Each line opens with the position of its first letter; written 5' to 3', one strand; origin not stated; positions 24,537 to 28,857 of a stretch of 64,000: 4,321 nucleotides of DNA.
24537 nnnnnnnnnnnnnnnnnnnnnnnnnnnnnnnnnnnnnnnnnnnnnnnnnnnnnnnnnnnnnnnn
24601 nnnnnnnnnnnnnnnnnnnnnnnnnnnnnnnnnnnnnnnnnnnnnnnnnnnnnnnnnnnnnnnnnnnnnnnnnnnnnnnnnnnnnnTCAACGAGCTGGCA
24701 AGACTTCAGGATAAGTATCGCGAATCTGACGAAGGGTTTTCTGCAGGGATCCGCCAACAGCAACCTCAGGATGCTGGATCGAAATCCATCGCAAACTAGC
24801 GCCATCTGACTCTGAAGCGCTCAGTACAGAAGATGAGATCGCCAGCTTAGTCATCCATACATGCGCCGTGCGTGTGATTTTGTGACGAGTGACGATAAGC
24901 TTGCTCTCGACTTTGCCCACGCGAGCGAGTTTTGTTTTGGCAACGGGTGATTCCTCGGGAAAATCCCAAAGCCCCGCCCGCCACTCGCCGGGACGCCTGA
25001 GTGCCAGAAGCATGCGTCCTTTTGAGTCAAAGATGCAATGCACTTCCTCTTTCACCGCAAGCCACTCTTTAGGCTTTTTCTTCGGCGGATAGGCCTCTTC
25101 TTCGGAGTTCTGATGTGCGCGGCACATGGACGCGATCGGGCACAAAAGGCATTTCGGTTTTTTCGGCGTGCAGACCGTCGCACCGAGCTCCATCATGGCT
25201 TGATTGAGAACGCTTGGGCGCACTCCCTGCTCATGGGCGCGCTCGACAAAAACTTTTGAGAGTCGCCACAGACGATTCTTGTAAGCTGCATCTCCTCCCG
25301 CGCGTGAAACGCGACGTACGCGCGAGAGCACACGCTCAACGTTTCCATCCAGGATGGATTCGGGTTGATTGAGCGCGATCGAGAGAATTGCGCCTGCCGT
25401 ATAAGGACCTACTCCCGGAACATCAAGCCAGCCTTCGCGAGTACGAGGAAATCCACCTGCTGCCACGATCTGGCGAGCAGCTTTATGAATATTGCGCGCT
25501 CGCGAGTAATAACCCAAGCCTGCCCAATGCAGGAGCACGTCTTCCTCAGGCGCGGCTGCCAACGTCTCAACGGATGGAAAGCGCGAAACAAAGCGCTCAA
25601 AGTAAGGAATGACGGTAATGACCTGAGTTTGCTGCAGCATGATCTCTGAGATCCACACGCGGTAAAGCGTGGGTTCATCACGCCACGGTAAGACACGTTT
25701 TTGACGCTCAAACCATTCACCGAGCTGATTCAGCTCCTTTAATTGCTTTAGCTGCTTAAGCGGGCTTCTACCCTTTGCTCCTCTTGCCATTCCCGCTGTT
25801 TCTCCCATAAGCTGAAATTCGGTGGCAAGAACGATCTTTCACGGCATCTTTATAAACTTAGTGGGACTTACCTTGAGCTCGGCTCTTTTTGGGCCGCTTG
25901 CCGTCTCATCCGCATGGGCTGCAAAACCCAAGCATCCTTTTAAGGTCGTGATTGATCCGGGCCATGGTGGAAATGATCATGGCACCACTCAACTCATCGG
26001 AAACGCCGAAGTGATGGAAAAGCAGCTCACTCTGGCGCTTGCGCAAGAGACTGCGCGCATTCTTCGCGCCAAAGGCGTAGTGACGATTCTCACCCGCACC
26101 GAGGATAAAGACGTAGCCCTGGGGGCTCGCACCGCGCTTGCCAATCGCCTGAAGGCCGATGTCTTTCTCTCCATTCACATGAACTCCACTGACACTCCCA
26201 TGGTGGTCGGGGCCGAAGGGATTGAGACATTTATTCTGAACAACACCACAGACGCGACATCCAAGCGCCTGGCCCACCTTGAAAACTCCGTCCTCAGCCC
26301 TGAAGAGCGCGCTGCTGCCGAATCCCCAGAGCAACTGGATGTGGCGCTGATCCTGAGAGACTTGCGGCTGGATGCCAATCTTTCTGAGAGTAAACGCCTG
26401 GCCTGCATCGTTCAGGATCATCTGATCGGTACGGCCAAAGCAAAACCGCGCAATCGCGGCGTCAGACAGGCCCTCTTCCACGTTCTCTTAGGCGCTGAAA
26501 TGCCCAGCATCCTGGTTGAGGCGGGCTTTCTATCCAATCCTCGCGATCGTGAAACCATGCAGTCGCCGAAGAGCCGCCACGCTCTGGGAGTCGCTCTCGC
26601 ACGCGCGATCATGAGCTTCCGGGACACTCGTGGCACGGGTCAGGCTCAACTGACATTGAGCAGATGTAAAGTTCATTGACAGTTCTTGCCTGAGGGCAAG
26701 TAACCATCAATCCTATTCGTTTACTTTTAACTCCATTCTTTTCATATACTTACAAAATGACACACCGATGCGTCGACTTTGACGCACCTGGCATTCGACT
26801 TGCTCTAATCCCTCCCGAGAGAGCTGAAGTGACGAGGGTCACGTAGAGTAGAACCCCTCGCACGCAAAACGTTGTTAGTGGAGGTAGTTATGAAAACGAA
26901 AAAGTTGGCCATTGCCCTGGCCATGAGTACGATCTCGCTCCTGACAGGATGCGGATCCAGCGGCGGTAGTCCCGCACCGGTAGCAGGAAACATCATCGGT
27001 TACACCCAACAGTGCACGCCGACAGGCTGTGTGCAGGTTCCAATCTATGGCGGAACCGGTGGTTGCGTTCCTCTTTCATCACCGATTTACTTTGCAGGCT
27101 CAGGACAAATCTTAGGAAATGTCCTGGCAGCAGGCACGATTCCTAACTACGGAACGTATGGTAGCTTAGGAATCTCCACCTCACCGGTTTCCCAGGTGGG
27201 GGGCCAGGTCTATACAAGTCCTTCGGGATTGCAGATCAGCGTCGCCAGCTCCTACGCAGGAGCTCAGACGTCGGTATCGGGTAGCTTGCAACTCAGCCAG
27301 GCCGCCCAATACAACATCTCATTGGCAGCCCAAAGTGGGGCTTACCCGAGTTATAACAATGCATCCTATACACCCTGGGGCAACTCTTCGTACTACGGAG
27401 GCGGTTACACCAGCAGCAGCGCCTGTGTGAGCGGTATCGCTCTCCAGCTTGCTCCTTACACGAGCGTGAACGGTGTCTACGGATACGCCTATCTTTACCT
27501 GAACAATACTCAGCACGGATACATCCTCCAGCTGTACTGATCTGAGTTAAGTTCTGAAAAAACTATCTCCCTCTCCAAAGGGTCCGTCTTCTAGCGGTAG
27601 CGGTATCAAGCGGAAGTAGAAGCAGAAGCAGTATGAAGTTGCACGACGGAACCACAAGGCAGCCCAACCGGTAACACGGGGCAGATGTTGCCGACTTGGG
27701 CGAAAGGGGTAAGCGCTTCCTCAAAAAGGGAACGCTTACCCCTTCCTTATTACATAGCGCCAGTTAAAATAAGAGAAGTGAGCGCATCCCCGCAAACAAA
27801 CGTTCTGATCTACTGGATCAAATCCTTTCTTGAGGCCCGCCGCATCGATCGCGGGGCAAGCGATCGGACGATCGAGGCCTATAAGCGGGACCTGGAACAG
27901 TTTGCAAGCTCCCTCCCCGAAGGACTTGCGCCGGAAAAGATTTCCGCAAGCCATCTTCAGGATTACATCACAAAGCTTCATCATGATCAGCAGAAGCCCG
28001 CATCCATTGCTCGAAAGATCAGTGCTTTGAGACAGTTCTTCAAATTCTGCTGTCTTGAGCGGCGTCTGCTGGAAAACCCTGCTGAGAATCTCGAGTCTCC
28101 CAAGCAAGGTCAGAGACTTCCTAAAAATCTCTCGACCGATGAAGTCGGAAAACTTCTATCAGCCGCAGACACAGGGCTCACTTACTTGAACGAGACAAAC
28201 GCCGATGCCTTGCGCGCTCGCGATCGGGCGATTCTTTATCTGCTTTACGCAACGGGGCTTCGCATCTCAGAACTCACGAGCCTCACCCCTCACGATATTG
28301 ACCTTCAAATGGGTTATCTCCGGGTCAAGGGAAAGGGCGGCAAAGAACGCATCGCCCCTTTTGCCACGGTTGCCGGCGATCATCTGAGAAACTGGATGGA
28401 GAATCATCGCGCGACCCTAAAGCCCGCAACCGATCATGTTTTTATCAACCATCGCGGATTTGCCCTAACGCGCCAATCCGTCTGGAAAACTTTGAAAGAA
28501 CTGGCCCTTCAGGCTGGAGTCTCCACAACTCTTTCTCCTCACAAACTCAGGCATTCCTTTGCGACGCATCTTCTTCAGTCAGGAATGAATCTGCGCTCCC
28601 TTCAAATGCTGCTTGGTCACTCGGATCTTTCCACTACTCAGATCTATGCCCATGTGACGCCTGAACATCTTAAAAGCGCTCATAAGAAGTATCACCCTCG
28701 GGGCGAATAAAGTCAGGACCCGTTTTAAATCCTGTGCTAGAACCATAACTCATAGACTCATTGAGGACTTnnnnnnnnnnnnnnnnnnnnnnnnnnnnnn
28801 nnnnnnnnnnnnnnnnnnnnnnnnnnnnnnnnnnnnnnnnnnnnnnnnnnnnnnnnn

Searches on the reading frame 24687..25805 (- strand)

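Call 84: search_protein_families(library=pfam, proteins=[window:24687-25805:-], max_evalue=0.00001)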
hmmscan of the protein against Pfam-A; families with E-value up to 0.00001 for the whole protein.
window:24687-25805:- (372 aa): 2 families
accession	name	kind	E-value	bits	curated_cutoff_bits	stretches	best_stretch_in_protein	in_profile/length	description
PF00730.31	HhH-GPD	-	4e-22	79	26.2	1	52-181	1-104/108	HhH-GPD superfamily base excision DNA repair protein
PF00633.29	HHH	-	1.2e-08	34.9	24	1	117-143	4-30/30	Helix-hairpin-helix motif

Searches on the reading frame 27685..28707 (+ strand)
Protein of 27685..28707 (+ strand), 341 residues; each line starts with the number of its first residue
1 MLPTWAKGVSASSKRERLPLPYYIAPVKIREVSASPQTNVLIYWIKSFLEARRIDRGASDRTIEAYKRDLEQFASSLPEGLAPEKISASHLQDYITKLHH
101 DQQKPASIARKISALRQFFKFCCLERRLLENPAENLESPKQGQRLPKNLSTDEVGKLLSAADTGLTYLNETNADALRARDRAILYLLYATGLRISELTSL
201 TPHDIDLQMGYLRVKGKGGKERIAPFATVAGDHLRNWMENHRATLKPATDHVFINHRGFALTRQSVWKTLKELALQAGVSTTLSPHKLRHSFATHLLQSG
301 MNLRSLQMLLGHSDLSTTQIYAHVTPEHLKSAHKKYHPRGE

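Call 84: search_protein_families(library=pfam, proteins=[window:27685-28707:+], max_evalue=0.00001)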
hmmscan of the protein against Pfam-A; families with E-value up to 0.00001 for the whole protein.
window:27685-28707:+ (341 aa): 3 families
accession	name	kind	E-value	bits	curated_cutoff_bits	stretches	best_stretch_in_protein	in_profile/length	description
PF00589.27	Phage_integrase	-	9.9e-49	165.9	27.1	1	148-327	2-171/172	Phage integrase family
PF02899.23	Phage_int_SAM_1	-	1e-17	64.6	22.3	1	45-122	1-79/83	Phage integrase, N-terminal SAM-like domain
PF13495.12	Phage_int_SAM_4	-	1e-08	35.9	27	1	44-120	1-76/85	Phage integrase, N-terminal SAM-like domain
